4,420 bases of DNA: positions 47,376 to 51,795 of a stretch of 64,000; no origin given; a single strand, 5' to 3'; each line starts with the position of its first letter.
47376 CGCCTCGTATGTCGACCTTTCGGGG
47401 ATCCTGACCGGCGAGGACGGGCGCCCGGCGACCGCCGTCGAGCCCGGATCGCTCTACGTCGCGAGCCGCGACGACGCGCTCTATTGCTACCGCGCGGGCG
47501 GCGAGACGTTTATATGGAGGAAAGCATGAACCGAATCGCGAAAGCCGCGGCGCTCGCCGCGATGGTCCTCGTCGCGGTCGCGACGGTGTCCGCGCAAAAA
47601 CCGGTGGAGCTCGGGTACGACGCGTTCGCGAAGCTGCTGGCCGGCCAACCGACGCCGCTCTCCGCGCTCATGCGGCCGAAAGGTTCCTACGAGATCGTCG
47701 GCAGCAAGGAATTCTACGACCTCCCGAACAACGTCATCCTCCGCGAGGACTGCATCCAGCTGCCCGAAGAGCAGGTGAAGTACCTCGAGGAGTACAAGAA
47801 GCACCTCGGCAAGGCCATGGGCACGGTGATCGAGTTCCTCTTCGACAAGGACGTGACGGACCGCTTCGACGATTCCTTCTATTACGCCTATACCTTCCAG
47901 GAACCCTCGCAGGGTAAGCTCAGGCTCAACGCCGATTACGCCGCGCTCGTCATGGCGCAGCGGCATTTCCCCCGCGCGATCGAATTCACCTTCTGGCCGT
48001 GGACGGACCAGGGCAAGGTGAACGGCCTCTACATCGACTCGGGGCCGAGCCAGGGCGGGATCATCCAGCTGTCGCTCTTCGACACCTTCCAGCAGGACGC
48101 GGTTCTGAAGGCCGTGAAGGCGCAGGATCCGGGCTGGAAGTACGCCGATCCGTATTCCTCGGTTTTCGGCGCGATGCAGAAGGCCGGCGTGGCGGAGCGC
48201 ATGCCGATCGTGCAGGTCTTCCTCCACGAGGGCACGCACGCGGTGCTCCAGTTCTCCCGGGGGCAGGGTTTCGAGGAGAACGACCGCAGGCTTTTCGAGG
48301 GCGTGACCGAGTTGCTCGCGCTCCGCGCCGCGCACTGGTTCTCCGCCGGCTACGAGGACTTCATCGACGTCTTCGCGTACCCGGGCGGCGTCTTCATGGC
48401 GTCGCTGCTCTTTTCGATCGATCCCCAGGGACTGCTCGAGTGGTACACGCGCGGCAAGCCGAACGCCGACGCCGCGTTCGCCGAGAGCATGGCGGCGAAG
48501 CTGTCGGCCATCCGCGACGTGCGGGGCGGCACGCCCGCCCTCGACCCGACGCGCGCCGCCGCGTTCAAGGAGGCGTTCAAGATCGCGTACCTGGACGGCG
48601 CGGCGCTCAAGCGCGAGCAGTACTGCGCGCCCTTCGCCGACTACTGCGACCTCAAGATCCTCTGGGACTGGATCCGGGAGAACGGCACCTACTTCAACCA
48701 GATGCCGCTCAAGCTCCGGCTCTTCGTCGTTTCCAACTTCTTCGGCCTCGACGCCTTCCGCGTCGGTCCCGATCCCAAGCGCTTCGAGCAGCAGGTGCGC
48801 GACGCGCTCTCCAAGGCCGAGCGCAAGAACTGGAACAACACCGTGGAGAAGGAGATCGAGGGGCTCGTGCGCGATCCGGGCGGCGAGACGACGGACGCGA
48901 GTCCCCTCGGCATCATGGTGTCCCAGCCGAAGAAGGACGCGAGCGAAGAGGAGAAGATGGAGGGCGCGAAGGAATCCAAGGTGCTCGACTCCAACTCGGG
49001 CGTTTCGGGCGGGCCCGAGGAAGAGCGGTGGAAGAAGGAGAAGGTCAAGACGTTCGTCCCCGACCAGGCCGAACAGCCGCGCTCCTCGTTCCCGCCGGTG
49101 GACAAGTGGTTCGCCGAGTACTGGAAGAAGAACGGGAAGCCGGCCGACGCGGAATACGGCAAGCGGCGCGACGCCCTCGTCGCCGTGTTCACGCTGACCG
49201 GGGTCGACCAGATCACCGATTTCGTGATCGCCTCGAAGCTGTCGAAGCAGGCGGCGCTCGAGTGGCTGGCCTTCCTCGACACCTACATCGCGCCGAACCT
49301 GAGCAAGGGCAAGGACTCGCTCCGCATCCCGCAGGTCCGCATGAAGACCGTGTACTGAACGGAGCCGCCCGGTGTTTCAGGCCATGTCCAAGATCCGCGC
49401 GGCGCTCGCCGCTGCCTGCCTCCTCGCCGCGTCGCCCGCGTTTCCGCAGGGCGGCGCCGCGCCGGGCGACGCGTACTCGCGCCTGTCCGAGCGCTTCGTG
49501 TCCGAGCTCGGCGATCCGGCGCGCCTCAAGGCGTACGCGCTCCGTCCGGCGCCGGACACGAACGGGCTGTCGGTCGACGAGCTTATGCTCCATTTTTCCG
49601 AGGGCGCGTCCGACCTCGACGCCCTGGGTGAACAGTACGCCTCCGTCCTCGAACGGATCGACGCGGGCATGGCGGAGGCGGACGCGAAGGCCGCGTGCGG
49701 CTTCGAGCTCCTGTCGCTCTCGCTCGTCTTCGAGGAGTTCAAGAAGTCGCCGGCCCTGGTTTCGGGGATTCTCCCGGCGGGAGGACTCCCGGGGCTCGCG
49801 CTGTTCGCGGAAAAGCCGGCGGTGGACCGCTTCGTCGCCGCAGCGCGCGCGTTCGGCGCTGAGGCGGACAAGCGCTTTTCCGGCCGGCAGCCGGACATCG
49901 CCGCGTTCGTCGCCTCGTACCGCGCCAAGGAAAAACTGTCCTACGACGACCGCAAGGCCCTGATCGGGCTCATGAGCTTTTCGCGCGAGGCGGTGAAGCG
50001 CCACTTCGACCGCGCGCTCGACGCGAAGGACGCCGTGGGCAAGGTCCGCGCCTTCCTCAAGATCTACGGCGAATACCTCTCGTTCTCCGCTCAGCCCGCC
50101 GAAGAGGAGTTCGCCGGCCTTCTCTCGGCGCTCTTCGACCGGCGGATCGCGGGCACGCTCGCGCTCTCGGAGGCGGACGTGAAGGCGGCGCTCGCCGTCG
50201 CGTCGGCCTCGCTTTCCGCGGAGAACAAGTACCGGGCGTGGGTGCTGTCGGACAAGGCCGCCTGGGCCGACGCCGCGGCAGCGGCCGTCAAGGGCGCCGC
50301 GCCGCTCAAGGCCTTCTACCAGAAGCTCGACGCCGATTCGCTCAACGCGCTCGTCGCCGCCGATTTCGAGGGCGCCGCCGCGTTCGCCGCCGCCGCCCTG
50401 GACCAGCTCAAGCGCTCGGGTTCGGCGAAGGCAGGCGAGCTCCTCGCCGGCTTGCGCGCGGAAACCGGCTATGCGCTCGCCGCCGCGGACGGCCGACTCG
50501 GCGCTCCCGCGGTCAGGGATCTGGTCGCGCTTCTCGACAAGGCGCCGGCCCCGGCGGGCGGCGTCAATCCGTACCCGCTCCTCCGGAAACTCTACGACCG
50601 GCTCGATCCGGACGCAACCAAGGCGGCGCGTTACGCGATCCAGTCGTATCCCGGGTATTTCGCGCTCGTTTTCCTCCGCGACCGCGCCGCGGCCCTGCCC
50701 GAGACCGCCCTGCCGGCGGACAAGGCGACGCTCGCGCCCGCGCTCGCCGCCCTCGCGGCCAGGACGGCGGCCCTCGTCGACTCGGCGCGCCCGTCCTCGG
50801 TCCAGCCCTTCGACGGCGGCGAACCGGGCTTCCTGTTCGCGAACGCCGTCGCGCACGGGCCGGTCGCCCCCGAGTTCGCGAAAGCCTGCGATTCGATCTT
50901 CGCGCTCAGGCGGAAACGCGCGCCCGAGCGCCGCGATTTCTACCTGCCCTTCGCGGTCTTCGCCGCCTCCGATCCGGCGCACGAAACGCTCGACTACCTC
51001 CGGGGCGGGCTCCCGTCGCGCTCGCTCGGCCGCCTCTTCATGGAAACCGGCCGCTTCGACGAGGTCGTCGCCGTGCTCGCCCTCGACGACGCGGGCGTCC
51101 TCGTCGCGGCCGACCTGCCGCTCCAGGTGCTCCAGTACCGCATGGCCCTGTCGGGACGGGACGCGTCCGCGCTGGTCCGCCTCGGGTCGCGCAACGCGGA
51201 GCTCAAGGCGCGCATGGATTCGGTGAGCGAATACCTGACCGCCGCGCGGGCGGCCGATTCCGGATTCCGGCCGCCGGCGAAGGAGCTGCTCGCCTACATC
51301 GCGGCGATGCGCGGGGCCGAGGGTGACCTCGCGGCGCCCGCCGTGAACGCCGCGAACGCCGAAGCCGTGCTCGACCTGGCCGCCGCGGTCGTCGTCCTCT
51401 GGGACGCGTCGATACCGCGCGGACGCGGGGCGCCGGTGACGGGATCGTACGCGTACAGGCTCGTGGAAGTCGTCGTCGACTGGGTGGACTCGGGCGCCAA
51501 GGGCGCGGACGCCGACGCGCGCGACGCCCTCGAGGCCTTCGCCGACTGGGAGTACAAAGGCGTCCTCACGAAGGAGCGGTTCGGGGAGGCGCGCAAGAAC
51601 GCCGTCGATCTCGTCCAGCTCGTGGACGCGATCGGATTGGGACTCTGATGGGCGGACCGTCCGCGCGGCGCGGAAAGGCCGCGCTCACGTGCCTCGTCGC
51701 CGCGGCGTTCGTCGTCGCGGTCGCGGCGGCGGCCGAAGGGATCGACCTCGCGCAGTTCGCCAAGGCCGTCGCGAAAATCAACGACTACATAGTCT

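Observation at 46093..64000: An ~18-kb, eight-gene, translationally coupled cluster of unassignable envelope proteins ending in a MoxR AAA+ ATPase: candidate undescribed trans-envelope system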

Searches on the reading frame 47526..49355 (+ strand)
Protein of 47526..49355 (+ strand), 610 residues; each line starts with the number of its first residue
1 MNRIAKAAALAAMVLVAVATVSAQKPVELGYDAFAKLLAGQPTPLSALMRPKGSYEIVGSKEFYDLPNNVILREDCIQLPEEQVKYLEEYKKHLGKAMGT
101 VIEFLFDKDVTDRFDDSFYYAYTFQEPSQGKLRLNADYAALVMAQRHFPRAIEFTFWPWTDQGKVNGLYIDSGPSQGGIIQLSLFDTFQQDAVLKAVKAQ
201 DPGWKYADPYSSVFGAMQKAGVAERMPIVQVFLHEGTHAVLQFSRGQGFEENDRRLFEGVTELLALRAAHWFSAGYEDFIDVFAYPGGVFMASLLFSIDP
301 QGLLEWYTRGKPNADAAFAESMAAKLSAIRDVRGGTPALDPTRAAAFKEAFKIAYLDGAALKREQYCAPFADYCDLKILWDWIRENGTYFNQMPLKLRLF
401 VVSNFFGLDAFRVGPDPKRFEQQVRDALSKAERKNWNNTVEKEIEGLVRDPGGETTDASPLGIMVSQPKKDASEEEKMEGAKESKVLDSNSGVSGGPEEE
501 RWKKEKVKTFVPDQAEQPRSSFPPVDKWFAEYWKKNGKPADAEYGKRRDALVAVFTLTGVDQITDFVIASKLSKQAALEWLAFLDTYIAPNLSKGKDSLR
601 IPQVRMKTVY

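Call 4: search_protein_families(library=pfam, proteins=[window:47526-49355:+], max_evalue=0.1)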
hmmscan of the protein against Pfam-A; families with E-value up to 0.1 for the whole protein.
window:47526-49355:+ (610 aa): 0 families

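Call 5: search_protein_families(library=ncbifam, proteins=[window:47526-49355:+], max_evalue=0.1)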
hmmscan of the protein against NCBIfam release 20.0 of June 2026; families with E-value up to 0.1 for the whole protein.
window:47526-49355:+ (610 aa): 0 families

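Call 31: search_protein_families(library=padloc, proteins=[window:47526-49355:+], max_evalue=0.1)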
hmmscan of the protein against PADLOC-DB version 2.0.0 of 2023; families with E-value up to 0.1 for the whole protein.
window:47526-49355:+ (610 aa): 0 families

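Call 32: search_solved_structures(query=window:47526-49355:+, max_evalue=10)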
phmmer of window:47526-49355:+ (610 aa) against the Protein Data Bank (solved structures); distinct sequences matched with E-value up to 10: 5.
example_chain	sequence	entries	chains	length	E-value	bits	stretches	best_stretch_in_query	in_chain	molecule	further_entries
8d06_A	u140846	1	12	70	0.67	11.6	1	81-125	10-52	HALC3_104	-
6ra6_A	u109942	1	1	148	0.91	11.1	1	21-97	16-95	Neuroglobin,Murine neuroglobin mutant,Neuroglobin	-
6h6j_A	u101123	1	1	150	0.92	11.1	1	21-97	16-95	Neuroglobin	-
6h6i_A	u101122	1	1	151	0.94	11.1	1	21-97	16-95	Neuroglobin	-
6qur_A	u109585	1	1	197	2.5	9.6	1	138-177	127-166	Glutaminase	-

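Call 77: search_solved_structures(query=A13, max_evalue=10)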
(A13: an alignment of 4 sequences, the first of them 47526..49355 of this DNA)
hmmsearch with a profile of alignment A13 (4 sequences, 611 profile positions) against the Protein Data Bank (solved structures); distinct sequences matched with E-value up to 10: 1.
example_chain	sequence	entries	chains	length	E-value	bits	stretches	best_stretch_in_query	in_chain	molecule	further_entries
3ke3_A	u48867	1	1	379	0.32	12.5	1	277-329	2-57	Putative serine-pyruvate aminotransferase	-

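Call 91: search_protein_families(library=pfam, proteins=[L019:14390-15358:+, L018:8329-9303:+, L014:17052-18020:+, L019:10001-12949:+, L018:3997-6936:+], max_evalue=1)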
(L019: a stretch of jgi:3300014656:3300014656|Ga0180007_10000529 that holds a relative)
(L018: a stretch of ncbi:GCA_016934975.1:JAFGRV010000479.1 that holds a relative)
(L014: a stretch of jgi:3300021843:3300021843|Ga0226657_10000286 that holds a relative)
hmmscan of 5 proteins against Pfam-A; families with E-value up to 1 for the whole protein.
L019:14390-15358:+ (323 aa): 2 families
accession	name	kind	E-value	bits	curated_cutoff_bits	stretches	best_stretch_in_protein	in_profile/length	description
PF01882.25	DUF58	-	1.4e-05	24.8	23.4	1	85-269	22-196/216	Protein of unknown function DUF58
PF25760.1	Phage_RB18_ORF43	-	0.012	15.9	27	1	6-46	7-47/69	Phage RB18 ORF43.1 protein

L018:8329-9303:+ (325 aa): 1 family
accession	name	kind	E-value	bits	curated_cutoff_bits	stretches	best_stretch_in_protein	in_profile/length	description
PF01882.25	DUF58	-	0.029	14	23.4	1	90-229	24-157/216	Protein of unknown function DUF58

L014:17052-18020:+ (323 aa): 2 families
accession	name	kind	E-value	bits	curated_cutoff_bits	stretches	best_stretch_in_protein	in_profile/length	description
PF01882.25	DUF58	-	0.069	12.8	23.4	1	162-264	91-190/216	Protein of unknown function DUF58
PF22921.2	FKRP_N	-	0.3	10.8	27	1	119-170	172-219/245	Fukutin-related protein stem domain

L019:10001-12949:+ (983 aa): 0 families

L018:3997-6936:+ (980 aa): 2 families
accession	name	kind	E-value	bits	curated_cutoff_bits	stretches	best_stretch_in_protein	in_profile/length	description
PF23984.1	DUF7307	-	0.11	12.9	27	0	297-336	53-92/129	Pam3 gp33-like protein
PF19666.4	DUF6169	-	0.83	10.2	27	1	277-319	11-53/92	Family of unknown function (DUF6169)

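Call 99: search_protein_families(library=pfam, proteins=[window:47526-49355:+, L020:6405-8261:+, L017:519-2351:+], max_evalue=10)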
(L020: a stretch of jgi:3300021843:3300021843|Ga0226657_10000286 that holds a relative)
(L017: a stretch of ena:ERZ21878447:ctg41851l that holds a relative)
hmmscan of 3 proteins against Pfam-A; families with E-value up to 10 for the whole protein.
window:47526-49355:+ (610 aa): 0 families

L020:6405-8261:+ (619 aa): 1 family
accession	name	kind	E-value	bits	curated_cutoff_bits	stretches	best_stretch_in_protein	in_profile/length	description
PF06514.17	PsbU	-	0.098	13.1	24.5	1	23-55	12-43/93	Photosystem II 12 kDa extrinsic protein (PsbU)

L017:519-2351:+ (611 aa): 0 families
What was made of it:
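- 47526..49358 (+): g2: 610-aa secreted or periplasmic protein with a gluzincin-type zinc-peptidase motif. No peptidase family hit appears even at E<=10 (call 99), and there is no PDB sequence hit (calls 32, 77).
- On Gluzincin metallopeptidase, for g2: There is no family or PDB sequence match (calls 4, 32, 77, 99).
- Closest known: Gluzincin. Different: No peptidase family model or solved structure matches g2 by sequence (calls 4, 32, 77, 99).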

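Call 105: search_protein_families(library=pfam, proteins=[L014:12577-15594:+, L017:12580-15609:+, L014:10001-11503:+, L017:10001-11536:+, L019:7309-8748:+, L018:1371-2804:+, L014:11503-12540:+, L019:8751-9809:+], max_evalue=1)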
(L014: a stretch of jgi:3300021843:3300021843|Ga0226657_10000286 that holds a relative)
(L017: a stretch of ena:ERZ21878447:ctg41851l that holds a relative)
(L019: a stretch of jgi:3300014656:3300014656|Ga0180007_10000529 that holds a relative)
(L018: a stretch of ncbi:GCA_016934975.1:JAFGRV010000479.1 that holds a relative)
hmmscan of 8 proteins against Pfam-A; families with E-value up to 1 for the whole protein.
L014:12577-15594:+ (1006 aa): 0 families

L017:12580-15609:+ (1010 aa): 2 families
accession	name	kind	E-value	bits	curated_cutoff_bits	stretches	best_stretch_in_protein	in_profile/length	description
PF06208.17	BDV_G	-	0.032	13.1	27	1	673-763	49-139/483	Borna disease virus G protein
PF07315.17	DUF1462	-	0.033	14.9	25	1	724-773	25-74/93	Protein of unknown function (DUF1462)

L014:10001-11503:+ (501 aa): 0 families

L017:10001-11536:+ (512 aa): 1 family
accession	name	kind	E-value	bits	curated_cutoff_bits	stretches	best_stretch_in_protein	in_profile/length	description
PF05531.17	NPV_P10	-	0.22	12.4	29.8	1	118-189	1-65/75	Nucleopolyhedrovirus P10 protein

L019:7309-8748:+ (480 aa): 0 families

L018:1371-2804:+ (478 aa): 3 families
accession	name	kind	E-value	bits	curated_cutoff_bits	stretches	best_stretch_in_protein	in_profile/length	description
PF07690.21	MFS_1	-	0.012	15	33.4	1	2-60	266-324/347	Major Facilitator Superfamily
PF04711.18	ApoA-II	-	0.03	15.2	27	1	388-437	42-91/99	Apolipoprotein A-II (ApoA-II)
PF02301.23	HORMA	-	0.1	12.5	24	1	273-319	15-59/209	HORMA domain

L014:11503-12540:+ (346 aa): 1 family
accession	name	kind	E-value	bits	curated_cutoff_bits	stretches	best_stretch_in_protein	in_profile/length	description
PF04932.20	Wzy_C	-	0.0084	16.3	31.7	1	15-198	18-142/149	O-Antigen ligase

L019:8751-9809:+ (353 aa): 0 families

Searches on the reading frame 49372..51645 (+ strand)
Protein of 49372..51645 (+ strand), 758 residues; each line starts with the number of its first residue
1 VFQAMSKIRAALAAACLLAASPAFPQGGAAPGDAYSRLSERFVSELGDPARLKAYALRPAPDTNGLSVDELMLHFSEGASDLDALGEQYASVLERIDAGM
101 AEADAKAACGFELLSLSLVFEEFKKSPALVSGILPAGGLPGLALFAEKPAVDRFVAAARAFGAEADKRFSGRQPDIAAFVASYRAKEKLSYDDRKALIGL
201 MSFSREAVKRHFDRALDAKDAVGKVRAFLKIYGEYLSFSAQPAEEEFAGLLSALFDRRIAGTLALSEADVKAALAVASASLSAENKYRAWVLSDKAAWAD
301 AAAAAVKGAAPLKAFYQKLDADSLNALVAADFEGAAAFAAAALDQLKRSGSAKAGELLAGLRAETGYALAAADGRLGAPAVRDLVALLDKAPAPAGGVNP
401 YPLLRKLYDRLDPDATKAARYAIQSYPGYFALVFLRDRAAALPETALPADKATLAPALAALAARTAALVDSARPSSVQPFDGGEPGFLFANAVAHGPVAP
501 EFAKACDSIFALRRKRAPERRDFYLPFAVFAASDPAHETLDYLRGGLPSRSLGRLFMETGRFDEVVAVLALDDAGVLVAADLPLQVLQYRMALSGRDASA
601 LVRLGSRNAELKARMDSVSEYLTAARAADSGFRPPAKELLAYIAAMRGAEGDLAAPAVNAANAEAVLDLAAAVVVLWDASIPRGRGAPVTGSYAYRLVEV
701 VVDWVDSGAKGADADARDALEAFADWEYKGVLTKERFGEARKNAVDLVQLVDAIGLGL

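Call 4: search_protein_families(library=pfam, proteins=[window:49372-51645:+], max_evalue=0.1)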
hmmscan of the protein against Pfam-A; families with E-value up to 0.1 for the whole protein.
window:49372-51645:+ (758 aa): 0 families

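Call 5: search_protein_families(library=ncbifam, proteins=[window:49372-51645:+], max_evalue=0.1)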
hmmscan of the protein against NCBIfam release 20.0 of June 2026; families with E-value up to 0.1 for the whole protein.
window:49372-51645:+ (758 aa): 0 families
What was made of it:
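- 49372..51648 (+): g3: 758-aa Ala-rich secreted or periplasmic protein of an orphan family. No family hits (calls 4, 5).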

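Call 31: search_protein_families(library=padloc, proteins=[window:49372-51645:+], max_evalue=0.1)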
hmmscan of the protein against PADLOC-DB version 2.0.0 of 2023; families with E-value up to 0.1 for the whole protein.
window:49372-51645:+ (758 aa): 0 families

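Call 99: search_protein_families(library=pfam, proteins=[L020:6405-8261:+], max_evalue=10)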
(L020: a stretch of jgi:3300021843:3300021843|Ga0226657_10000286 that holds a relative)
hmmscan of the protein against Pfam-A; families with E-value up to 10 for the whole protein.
L020:6405-8261:+ (619 aa): 1 family
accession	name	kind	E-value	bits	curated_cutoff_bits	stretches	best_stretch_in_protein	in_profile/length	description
PF06514.17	PsbU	-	0.098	13.1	24.5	1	23-55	12-43/93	Photosystem II 12 kDa extrinsic protein (PsbU)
